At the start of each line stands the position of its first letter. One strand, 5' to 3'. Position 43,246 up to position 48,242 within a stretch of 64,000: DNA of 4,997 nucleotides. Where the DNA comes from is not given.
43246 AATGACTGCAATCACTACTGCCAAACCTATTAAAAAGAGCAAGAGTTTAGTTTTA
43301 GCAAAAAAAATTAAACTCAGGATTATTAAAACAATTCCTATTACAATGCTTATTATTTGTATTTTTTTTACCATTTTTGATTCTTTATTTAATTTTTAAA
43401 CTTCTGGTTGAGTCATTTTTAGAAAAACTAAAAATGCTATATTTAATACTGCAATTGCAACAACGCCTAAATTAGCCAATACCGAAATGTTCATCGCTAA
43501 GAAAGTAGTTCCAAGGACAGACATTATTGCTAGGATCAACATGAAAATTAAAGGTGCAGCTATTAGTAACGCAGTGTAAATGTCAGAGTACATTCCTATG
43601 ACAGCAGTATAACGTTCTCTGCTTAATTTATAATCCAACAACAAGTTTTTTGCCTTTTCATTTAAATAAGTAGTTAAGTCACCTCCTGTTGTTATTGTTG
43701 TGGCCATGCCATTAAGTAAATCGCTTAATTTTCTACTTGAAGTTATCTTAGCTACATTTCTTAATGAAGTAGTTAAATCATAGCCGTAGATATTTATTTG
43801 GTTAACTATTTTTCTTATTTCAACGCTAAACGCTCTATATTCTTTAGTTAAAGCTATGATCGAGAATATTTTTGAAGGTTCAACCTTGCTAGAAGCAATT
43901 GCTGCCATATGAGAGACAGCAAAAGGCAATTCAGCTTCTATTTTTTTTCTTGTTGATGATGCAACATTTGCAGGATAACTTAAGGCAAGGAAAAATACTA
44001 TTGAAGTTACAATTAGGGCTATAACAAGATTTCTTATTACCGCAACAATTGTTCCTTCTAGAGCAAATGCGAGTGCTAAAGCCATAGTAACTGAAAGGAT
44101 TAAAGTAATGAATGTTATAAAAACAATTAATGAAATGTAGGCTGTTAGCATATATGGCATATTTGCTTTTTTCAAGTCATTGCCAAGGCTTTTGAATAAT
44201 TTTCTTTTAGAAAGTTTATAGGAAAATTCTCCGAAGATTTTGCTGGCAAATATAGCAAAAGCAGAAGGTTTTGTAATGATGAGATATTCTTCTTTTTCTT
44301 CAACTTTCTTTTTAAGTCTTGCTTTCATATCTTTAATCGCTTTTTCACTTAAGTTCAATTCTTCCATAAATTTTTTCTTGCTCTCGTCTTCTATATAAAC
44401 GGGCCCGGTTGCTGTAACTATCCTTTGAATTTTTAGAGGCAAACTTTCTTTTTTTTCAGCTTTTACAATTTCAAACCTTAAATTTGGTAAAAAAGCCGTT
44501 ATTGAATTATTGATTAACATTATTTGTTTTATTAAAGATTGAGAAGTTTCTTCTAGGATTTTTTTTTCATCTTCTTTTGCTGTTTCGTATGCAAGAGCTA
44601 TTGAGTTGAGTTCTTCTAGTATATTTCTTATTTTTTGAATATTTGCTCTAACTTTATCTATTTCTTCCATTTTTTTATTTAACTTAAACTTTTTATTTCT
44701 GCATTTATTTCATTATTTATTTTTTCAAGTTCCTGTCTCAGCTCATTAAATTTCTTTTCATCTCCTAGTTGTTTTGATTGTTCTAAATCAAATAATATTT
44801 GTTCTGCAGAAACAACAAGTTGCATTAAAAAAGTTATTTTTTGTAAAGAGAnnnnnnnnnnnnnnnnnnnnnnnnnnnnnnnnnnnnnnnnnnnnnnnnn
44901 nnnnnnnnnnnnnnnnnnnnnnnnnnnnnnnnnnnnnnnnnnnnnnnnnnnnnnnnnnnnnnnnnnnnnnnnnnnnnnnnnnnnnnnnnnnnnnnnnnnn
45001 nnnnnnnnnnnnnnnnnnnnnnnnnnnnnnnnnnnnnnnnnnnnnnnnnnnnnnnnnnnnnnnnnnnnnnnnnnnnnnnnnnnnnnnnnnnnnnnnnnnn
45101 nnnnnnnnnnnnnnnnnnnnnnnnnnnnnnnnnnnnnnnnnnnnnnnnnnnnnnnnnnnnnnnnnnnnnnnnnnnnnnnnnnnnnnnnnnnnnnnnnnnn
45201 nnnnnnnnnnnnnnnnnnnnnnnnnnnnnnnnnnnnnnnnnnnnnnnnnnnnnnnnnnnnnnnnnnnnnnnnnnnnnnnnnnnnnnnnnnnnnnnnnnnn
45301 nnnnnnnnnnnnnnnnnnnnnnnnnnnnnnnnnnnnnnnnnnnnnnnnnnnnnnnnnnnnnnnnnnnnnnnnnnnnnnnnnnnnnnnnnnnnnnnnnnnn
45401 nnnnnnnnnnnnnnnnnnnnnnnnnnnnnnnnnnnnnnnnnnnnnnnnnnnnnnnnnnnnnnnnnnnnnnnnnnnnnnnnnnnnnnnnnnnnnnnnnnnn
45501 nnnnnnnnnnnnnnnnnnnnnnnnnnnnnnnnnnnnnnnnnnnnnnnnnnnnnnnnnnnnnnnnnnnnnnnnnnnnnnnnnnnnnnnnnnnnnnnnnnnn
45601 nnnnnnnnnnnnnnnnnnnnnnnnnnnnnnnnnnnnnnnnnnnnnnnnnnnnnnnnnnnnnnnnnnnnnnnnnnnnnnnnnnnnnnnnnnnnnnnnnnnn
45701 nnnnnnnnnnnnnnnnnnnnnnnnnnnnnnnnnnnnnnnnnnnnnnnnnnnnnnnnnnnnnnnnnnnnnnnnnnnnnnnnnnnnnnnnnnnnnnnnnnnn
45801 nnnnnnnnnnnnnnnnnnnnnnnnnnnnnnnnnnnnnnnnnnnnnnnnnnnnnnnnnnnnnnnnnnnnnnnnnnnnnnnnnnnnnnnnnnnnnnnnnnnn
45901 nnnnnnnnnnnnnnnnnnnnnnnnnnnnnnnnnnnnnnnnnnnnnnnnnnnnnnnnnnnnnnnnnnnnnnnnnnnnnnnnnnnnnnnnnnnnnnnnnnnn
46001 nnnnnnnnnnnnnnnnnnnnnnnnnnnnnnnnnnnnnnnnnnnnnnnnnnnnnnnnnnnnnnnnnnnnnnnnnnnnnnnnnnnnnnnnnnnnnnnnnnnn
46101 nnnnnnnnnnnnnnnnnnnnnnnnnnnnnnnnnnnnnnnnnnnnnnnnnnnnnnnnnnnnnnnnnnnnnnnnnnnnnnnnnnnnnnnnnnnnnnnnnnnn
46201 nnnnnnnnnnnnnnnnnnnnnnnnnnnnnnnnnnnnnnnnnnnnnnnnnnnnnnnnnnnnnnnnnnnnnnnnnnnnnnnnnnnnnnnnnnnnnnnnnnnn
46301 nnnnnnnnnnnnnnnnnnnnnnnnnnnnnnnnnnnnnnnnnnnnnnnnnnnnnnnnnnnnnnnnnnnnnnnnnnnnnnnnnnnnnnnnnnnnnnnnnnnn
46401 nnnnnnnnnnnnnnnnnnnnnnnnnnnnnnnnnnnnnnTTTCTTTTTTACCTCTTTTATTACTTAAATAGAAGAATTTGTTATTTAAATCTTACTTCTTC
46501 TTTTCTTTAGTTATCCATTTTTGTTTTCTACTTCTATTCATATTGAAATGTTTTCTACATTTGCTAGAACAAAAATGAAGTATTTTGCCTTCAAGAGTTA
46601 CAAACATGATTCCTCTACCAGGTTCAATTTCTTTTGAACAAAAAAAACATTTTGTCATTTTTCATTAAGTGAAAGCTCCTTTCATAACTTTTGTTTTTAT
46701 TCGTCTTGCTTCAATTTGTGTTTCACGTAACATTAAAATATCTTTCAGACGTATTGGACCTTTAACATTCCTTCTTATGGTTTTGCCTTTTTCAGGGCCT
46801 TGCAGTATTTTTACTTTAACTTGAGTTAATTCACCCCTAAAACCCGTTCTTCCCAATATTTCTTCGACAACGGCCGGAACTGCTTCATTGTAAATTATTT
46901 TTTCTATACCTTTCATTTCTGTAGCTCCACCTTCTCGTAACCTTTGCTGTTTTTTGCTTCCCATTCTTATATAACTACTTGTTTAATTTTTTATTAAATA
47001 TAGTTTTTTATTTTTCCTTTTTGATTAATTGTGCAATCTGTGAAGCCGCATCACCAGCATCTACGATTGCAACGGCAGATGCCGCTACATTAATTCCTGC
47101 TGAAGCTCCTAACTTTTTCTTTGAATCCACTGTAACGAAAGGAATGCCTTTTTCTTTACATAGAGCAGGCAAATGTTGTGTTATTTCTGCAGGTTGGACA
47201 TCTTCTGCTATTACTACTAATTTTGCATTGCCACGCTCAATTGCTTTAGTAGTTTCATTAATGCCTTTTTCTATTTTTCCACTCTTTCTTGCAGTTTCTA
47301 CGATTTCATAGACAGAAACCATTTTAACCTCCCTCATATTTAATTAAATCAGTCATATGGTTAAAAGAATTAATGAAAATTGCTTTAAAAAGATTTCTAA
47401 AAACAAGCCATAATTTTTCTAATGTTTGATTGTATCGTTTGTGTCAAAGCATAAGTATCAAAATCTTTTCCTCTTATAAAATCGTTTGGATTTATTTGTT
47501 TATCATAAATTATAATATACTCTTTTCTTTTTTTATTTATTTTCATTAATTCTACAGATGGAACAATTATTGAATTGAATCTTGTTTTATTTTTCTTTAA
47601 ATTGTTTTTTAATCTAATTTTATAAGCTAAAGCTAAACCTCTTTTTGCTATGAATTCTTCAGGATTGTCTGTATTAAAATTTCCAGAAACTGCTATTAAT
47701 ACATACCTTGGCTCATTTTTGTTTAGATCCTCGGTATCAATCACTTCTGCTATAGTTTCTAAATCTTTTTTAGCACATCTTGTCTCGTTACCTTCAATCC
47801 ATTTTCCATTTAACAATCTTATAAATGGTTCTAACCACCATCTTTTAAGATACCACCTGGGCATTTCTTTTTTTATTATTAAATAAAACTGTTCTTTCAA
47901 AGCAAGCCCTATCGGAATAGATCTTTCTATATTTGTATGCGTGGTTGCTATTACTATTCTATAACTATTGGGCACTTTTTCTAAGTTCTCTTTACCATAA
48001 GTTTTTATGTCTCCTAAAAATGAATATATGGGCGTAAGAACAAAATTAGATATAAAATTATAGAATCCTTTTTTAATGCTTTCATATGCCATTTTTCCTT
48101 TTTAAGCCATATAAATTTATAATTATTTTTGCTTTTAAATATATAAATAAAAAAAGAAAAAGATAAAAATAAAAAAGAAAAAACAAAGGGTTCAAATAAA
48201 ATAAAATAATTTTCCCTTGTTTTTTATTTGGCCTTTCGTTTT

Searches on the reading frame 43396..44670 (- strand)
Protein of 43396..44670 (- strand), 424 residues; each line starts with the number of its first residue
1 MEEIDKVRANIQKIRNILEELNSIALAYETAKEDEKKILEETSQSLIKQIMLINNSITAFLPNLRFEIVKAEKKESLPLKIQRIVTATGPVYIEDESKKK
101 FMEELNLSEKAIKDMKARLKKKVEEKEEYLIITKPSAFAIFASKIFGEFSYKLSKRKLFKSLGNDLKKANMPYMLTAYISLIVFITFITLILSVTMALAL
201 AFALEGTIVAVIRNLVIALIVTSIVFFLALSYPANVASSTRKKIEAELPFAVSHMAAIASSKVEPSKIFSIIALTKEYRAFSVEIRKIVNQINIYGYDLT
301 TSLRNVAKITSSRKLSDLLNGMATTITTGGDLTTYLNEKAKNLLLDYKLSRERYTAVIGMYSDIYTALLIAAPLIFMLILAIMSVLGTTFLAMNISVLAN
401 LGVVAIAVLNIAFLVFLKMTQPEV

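Call 7: search_protein_families(library=pfam, proteins=[window:43396-44670:-], max_evalue=0.01)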
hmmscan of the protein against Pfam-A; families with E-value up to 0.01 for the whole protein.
window:43396-44670:- (424 aa): 1 family
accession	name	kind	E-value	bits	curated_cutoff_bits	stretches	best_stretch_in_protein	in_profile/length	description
PF00482.28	T2SSF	-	2.2e-13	50.7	25.2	1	253-379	3-124/125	Type II secretion system (T2SS), protein F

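Call 39: search_protein_families(library=ncbifam, proteins=[window:43396-44670:-], max_evalue=0.01)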
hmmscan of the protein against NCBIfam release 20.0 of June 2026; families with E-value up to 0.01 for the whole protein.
window:43396-44670:- (424 aa): 5 families
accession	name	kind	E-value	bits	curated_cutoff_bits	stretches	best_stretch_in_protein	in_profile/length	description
NF004704.2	PRK06041.1-2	equivalog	3.3e-29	102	550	1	174-423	9-249/555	archaellar assembly protein ArlJ/FlaJ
NF004705.1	PRK06041.1-3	equivalog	6.7e-19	68.2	400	1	243-419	2-173/465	archaellar assembly protein ArlJ/FlaJ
NF004703.2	PRK06041.1-1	equivalog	2.5e-17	62.4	570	1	240-409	32-202/525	archaellar assembly protein ArlJ/FlaJ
NF046075.1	UpsF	equivalog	9.8e-11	41.1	400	1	161-394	18-226/484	membrane pilin protein UpsF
NF053673.1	bindosome_BasF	exception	5.9e-09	35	1300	1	188-406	151-362/656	bindosome assembly system membrane anchoring protein BasF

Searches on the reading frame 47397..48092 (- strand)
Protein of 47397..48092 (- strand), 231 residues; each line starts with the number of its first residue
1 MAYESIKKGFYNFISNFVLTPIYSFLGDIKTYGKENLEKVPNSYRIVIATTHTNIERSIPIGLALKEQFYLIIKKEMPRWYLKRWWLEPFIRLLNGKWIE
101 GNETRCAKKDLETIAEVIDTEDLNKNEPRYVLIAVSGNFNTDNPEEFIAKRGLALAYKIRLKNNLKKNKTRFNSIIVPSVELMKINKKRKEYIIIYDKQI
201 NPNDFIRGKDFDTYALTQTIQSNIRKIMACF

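Call 8: search_protein_families(library=pfam, proteins=[window:47397-48092:-], max_evalue=0.01)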
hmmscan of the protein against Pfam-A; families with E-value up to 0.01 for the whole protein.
window:47397-48092:- (231 aa): 2 families
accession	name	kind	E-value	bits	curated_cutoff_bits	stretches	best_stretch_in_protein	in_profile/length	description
PF02637.23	GatB_Yqey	-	0.0028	18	27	1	82-155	16-87/148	GatB domain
PF01553.26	Acyltransferase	-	0.0031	17.7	23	1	35-142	5-105/132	Acyltransferase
